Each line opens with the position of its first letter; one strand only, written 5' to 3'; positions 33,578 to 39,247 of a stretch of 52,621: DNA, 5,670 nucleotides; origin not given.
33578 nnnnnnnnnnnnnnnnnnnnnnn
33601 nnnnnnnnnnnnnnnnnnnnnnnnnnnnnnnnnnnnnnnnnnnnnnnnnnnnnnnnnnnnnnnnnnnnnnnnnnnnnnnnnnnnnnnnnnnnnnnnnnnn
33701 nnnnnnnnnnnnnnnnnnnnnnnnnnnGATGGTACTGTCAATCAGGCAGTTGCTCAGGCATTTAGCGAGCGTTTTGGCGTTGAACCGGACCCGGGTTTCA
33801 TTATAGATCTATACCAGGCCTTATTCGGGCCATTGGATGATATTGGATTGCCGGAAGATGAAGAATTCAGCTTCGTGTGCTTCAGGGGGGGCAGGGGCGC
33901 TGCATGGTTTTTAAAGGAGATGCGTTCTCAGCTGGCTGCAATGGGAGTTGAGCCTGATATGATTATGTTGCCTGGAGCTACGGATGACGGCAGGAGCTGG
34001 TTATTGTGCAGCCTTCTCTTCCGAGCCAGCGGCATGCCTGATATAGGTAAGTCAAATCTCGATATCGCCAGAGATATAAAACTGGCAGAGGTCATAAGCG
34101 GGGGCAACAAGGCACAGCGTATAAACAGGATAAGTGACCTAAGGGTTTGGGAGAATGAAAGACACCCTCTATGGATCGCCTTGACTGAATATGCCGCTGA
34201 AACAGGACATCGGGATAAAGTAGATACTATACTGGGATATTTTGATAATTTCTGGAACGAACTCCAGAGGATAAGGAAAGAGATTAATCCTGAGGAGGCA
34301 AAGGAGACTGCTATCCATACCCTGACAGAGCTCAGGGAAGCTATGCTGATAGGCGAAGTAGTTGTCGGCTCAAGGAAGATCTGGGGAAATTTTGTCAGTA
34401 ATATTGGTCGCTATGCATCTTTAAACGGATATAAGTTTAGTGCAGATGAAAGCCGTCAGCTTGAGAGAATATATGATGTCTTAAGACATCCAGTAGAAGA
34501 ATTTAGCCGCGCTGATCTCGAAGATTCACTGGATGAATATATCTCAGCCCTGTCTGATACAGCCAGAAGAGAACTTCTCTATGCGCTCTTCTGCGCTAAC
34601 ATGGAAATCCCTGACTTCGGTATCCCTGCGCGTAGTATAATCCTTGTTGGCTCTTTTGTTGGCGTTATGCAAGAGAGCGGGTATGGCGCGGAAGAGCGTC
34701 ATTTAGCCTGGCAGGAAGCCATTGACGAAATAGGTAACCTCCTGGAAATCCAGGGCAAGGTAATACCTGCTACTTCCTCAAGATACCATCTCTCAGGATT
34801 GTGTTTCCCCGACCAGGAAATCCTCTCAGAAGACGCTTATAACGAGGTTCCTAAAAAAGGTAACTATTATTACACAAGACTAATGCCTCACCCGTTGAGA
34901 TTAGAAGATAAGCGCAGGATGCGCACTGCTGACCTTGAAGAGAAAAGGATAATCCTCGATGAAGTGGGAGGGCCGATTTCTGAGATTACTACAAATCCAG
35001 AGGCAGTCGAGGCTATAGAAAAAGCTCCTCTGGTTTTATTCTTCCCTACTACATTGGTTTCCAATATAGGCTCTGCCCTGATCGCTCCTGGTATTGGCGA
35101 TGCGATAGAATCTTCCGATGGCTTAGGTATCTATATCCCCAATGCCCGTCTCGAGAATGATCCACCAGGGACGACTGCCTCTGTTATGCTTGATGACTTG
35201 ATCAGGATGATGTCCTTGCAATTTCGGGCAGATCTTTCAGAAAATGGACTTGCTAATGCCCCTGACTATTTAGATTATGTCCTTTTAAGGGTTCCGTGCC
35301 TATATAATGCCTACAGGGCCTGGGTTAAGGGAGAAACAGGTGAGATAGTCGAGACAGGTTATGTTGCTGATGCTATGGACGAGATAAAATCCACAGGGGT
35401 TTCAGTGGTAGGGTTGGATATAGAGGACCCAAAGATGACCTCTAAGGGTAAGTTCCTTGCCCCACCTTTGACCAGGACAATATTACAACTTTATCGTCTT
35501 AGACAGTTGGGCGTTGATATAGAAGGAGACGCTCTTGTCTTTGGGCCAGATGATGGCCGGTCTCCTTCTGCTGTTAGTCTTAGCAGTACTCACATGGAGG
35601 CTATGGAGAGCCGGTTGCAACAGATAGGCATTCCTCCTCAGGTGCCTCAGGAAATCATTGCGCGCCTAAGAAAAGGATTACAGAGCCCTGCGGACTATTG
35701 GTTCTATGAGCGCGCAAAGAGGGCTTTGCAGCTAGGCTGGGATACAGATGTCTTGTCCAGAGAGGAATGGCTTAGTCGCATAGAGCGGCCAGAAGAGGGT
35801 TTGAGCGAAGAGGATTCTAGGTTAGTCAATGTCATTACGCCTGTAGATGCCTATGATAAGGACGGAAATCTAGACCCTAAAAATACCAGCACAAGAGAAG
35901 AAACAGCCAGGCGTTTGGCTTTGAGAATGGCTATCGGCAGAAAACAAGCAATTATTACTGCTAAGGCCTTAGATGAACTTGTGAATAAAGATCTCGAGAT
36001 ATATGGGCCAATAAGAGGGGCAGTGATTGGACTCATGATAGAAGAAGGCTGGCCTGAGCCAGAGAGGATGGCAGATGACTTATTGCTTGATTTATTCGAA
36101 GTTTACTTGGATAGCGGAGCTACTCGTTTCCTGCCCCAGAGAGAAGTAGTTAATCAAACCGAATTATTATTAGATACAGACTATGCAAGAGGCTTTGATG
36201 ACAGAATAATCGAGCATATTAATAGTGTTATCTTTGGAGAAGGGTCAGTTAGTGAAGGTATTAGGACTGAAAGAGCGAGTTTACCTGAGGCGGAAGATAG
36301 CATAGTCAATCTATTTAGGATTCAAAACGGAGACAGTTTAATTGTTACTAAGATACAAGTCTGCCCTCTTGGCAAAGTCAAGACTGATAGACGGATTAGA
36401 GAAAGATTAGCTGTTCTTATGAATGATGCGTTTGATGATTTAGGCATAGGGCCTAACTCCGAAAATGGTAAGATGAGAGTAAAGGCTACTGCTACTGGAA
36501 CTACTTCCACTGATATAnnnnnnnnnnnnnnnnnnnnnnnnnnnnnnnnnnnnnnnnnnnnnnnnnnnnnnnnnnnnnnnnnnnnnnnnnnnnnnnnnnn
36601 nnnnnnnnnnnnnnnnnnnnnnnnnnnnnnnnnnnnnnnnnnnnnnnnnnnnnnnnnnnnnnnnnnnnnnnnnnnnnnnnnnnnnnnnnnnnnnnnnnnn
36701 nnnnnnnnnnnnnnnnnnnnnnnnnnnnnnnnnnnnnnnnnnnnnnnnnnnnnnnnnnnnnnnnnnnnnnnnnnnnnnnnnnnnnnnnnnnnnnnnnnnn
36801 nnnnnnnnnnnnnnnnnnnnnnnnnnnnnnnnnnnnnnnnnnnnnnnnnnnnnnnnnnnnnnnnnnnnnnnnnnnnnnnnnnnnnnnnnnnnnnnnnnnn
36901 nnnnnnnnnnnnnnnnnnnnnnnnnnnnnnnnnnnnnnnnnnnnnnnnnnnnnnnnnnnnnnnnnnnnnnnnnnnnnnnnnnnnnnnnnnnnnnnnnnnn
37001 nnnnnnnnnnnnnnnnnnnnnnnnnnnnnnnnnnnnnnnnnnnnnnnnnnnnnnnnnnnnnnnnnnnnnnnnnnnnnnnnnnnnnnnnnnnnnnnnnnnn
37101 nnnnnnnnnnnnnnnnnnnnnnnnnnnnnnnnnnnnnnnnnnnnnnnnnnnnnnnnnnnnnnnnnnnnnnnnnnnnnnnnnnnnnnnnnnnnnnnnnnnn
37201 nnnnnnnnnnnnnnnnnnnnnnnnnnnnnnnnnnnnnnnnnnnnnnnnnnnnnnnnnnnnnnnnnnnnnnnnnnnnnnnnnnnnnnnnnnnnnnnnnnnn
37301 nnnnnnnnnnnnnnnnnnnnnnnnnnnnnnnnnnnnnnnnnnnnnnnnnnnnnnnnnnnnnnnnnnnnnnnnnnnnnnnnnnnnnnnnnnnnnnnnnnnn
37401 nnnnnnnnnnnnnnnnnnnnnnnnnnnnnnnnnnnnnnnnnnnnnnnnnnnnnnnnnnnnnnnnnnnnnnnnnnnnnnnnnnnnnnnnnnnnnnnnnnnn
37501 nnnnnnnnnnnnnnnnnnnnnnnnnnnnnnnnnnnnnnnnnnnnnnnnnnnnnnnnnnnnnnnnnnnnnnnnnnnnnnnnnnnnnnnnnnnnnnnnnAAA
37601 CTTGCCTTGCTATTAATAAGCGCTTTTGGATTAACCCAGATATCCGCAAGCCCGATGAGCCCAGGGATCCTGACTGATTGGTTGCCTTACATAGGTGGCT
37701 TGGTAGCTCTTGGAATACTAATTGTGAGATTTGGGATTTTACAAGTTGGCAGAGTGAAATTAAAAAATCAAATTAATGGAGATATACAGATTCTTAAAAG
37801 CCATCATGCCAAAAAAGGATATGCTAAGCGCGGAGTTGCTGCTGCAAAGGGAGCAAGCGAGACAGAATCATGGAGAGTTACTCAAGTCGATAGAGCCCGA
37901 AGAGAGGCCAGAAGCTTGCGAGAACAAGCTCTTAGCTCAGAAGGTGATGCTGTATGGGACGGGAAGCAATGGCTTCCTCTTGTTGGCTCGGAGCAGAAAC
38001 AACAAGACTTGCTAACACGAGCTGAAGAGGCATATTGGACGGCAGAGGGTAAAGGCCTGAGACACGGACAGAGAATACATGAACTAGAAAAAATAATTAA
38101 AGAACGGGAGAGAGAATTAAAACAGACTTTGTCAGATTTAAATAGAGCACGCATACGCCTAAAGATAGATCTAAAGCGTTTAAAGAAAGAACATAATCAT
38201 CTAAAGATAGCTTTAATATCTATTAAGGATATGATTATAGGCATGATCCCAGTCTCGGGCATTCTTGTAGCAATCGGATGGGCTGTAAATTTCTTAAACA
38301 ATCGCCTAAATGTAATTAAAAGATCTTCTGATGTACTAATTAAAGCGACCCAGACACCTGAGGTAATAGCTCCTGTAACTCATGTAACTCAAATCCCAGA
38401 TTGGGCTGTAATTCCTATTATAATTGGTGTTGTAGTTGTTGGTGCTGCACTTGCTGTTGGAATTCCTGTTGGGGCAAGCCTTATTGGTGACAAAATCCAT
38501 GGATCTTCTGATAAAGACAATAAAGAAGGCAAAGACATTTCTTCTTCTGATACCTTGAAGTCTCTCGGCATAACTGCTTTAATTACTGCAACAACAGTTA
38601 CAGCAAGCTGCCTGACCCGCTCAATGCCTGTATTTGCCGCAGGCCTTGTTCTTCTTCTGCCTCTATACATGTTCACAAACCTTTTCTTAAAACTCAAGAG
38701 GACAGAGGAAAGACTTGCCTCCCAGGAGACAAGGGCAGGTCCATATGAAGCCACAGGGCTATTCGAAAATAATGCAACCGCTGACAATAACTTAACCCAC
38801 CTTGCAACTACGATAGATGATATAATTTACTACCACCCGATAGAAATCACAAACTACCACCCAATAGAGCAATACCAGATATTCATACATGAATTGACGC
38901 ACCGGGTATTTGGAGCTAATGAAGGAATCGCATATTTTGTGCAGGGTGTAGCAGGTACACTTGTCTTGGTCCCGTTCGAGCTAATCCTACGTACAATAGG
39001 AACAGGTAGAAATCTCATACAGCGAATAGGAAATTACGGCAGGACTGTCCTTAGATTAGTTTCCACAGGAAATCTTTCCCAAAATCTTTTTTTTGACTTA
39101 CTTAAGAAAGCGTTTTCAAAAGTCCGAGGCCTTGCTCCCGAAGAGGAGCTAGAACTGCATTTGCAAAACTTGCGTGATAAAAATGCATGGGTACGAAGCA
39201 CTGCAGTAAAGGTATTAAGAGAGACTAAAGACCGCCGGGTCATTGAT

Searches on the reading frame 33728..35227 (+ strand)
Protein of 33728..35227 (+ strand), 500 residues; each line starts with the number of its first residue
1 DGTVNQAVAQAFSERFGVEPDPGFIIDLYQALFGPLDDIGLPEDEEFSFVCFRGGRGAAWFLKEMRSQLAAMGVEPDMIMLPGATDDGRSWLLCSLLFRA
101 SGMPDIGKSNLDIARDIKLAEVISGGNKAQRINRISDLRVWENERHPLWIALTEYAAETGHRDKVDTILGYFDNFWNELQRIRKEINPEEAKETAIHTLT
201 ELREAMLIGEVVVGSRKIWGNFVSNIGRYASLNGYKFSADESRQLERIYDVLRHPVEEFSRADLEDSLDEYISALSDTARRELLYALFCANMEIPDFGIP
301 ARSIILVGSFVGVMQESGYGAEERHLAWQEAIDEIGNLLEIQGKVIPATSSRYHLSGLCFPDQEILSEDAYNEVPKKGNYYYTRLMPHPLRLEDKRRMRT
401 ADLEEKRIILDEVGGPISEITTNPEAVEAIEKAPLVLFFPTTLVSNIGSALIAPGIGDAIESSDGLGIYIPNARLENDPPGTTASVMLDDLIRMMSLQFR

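Call 87: search_protein_families(library=pfam, proteins=[window:33728-35227:+], max_evalue=0.01)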
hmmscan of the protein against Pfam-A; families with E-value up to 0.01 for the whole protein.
window:33728-35227:+ (500 aa): 1 family
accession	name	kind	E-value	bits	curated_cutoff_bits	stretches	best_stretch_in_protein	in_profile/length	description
PF01933.23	CofD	-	6.6e-12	45.6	30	1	328-494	100-238/290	2-phospho-L-lactate transferase CofD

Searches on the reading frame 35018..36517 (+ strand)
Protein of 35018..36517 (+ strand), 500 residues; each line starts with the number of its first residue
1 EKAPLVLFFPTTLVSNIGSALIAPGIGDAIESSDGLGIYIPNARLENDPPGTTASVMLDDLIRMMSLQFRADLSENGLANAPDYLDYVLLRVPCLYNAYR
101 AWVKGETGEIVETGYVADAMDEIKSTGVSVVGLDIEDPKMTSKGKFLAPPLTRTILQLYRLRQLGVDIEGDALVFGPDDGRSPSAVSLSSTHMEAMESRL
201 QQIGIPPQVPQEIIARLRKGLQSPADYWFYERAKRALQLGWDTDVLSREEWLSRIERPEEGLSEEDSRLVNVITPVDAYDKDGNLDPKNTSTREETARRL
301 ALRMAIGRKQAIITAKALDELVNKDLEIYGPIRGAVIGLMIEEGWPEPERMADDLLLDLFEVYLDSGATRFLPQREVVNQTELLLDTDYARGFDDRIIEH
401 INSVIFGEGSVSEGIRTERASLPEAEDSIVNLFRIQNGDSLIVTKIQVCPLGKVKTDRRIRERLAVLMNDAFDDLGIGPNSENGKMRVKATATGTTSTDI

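Call 87: search_protein_families(library=pfam, proteins=[window:35018-36517:+], max_evalue=0.01)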
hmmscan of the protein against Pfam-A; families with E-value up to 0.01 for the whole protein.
window:35018-36517:+ (500 aa): 1 family
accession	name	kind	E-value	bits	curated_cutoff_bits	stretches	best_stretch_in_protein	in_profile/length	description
PF01933.23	CofD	-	0.0012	18.5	30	1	2-93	175-252/290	2-phospho-L-lactate transferase CofD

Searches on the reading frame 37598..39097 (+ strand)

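Call 87: search_protein_families(library=pfam, proteins=[window:37598-39097:+], max_evalue=0.01)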
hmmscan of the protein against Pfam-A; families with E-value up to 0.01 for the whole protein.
window:37598-39097:+ (500 aa): 1 family
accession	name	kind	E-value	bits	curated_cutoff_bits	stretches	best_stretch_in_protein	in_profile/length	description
PF14662.11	KASH_CCD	-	0.0029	18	43.3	1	153-206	51-104/191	Coiled-coil region of CCDC155 or KASH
